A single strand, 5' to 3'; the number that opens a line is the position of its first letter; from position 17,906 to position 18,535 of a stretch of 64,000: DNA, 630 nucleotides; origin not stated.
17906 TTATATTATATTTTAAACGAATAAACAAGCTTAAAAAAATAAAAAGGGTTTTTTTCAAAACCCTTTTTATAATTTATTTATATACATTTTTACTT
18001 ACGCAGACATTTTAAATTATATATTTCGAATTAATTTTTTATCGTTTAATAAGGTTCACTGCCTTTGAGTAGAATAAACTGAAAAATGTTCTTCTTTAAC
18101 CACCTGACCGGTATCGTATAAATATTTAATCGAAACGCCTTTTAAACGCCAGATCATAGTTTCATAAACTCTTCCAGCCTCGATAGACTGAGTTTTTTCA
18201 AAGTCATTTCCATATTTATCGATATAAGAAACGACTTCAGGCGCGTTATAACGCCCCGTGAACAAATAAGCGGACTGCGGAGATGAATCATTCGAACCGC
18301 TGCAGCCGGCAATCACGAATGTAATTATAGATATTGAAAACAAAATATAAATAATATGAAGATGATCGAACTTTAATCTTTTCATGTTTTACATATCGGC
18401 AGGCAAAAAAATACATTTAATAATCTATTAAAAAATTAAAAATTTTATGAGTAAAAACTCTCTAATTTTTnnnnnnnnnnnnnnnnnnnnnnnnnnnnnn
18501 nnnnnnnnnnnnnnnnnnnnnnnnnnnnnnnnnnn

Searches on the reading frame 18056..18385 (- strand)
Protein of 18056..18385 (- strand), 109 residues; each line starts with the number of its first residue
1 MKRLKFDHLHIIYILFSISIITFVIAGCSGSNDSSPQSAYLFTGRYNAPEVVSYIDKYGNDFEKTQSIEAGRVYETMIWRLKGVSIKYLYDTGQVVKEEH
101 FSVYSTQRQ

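Call 3: search_protein_families(library=pfam, proteins=[window:18056-18385:-], max_evalue=0.1)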
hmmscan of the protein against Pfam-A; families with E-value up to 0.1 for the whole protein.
window:18056-18385:- (109 aa): 0 families

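Call 4: search_protein_families(library=ncbifam, proteins=[window:18056-18385:-], max_evalue=0.1)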
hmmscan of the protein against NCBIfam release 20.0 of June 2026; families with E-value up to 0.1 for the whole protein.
window:18056-18385:- (109 aa): 1 family
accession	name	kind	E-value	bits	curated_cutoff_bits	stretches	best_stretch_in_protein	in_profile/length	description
NF045871.1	MBA_Nterm_para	domain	0.081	12.7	55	1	2-35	3-34/132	MBA family surface membrane protein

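Call 41: find_related_loci(query=window:18056-18385:-, collection=metagenome_contigs, flank=10000)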
Query window:18056-18385:- (109 aa) in metagenome_contigs; peptide patterns used: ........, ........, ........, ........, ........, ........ (x = any residue, [..] = any of these).
186 stretches matched a pattern; 3 encode a relative of the query (tblastn E <= 1e-3); 3 distinct loci.
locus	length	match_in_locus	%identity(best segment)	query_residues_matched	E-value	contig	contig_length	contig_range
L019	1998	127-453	76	1-108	3e-53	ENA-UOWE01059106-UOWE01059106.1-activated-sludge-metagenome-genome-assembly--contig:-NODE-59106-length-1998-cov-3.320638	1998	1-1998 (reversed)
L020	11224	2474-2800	76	1-108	6e-52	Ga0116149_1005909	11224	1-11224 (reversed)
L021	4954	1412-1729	57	1-108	3e-38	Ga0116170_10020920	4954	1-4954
